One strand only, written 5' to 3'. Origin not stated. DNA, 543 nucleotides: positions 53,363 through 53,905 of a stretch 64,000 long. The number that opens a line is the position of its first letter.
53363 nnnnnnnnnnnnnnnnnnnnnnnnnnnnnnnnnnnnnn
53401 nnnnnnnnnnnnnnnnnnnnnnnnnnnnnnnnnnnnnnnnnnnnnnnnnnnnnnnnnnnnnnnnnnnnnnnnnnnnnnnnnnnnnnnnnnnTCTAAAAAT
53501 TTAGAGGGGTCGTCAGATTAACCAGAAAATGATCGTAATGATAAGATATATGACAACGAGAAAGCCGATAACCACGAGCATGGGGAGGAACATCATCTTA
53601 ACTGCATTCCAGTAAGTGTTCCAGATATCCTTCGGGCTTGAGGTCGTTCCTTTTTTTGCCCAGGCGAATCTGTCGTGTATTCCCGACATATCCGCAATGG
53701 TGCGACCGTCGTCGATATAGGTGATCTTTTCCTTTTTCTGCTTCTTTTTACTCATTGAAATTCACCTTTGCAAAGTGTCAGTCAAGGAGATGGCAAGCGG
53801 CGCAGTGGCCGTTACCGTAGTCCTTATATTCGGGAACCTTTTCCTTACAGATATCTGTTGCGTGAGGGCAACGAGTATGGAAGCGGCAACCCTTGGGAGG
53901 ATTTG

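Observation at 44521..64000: Roughly 19.5-kb single-direction gene train coupling adhesin-like proteins, an Opp-type importer and seven uncharacterised surface/membrane proteins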

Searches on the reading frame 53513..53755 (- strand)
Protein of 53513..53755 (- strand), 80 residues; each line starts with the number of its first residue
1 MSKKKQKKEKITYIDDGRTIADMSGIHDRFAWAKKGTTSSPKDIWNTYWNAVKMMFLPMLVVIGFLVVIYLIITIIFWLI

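Call 4: search_protein_families(library=pfam, proteins=[window:53513-53755:-], max_evalue=0.01)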
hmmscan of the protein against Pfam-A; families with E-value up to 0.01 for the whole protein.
window:53513-53755:- (80 aa): 1 family
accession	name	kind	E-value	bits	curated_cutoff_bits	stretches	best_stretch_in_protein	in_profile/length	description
PF11297.13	DUF3098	-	0.0063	16.5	25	1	37-73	27-64/67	Protein of unknown function (DUF3098)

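Call 5: search_protein_families(library=ncbifam, proteins=[window:53513-53755:-], max_evalue=0.01)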
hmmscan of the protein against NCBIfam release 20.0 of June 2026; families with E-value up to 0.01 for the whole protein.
window:53513-53755:- (80 aa): 0 families

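Call 37: search_protein_families(library=ncbifam, proteins=[window:53513-53755:-], max_evalue=0.01)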
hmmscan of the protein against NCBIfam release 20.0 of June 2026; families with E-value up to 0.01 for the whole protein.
window:53513-53755:- (80 aa): 0 families
